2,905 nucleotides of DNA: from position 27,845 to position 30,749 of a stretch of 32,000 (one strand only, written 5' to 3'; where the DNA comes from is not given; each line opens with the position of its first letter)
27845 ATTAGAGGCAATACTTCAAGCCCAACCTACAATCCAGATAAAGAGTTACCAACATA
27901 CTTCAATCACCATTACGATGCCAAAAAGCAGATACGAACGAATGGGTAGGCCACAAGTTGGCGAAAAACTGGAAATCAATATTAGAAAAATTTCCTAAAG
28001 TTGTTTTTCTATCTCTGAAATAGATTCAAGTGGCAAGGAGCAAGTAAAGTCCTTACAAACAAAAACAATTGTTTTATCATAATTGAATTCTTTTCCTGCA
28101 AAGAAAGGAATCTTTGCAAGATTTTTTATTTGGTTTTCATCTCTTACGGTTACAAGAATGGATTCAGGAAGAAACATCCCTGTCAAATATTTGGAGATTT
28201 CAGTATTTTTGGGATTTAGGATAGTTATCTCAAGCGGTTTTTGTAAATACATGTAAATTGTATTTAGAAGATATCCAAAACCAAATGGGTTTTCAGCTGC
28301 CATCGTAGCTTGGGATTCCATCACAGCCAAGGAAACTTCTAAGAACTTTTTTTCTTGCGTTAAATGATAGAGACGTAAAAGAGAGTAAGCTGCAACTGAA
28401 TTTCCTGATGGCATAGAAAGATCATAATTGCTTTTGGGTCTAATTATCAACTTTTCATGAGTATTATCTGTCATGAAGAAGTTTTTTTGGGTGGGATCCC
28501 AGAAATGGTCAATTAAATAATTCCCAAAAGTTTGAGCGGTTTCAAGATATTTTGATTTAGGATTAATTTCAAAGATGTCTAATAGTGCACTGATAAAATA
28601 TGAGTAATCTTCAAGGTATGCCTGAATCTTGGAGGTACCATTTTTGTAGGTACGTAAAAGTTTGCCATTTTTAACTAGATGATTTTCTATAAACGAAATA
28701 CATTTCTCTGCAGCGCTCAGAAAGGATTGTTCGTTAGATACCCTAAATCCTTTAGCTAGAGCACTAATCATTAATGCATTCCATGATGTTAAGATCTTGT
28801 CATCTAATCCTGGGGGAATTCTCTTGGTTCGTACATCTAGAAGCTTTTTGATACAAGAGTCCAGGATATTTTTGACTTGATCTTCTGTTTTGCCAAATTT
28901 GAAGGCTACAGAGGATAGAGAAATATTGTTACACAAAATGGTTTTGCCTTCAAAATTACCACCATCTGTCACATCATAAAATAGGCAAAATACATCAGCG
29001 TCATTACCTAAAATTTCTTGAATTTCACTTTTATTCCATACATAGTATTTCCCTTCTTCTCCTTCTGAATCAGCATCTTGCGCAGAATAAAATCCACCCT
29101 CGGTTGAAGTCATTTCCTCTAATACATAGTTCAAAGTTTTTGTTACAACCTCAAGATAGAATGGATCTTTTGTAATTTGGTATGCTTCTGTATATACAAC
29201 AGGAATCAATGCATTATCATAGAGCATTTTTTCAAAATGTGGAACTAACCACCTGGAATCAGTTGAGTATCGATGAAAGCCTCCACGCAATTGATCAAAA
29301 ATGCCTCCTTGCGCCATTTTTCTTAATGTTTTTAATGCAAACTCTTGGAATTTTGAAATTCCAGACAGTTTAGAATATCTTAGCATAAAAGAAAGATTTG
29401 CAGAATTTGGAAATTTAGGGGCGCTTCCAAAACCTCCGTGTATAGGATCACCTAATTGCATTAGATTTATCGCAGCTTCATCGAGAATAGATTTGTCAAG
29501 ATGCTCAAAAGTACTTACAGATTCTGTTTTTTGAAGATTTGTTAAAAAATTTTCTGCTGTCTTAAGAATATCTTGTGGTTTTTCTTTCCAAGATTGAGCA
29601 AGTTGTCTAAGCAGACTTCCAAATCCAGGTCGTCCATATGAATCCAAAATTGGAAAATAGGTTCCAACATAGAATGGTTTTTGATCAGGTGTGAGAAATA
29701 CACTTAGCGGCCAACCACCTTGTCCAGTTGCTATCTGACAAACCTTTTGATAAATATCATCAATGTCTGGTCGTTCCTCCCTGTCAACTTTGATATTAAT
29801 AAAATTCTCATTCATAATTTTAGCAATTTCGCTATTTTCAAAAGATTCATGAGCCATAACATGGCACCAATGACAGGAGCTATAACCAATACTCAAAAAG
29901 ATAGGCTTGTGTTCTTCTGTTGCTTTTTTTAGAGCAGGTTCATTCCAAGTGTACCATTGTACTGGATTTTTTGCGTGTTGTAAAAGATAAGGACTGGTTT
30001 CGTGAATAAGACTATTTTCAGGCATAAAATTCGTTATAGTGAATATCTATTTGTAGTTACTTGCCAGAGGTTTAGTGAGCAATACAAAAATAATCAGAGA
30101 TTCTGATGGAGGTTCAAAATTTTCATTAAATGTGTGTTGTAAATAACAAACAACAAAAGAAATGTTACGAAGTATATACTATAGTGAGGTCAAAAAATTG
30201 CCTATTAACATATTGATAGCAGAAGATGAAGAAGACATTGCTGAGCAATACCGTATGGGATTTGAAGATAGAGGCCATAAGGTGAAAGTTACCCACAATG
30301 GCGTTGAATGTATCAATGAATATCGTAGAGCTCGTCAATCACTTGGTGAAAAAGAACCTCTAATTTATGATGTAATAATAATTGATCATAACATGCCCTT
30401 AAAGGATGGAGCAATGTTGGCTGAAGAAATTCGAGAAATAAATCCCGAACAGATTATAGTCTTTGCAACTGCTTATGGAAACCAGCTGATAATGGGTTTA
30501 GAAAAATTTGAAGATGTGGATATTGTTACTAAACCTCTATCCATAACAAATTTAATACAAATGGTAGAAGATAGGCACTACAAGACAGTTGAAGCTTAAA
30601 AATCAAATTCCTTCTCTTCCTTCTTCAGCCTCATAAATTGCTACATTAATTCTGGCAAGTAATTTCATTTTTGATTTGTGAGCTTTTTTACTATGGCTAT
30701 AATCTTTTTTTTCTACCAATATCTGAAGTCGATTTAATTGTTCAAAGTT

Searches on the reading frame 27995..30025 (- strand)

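Call 12: search_protein_families(library=pfam, proteins=[window:27995-30025:-], max_evalue=0.01)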
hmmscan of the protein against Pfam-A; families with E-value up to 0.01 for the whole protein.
window:27995-30025:- (676 aa): 7 families
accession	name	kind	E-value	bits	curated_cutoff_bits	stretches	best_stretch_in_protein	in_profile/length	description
PF03190.21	Thioredox_DsbH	-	6e-76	254.4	27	1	4-165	2-163/163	Protein of unknown function, DUF255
PF13899.12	Thioredoxin_7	-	3.8e-10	40.2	27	1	23-113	1-83/83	Thioredoxin-like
PF06662.19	C5-epim_C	-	3.8e-08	33.5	23.3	0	272-316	32-74/188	D-glucuronyl C5-epimerase C-terminus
PF07470.19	Glyco_hydro_88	-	8e-05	22.2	26.6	0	264-315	69-121/352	Glycosyl Hydrolase Family 88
PF13098.12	Thioredoxin_2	-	0.0058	17.4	27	0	35-90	1-60/104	Thioredoxin-like domain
PF05147.19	LANC_like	-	0.0063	15.6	23.2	0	279-316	174-211/350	Lanthionine synthetase C-like protein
PF06917.19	Pectate_lyase_2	-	0.0067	15.6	26.6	0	418-525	354-453/491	Periplasmic pectate lyase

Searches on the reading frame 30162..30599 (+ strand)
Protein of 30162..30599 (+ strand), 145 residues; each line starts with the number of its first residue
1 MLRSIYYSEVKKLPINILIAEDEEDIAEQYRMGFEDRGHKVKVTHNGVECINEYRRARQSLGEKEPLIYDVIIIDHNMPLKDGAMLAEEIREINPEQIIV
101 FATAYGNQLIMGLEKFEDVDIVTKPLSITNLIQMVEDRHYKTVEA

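Call 12: search_protein_families(library=pfam, proteins=[window:30162-30599:+], max_evalue=0.01)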
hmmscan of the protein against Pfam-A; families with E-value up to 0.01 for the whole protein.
window:30162-30599:+ (145 aa): 1 family
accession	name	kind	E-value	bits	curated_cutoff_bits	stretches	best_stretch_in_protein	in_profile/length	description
PF00072.30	Response_reg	-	4.7e-16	59.4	30.2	1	17-136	1-111/111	Response regulator receiver domain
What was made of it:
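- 30162..30599 (+): Stand-alone REC protein (145 aa), a possible further member of the system. Pfam (call 12).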
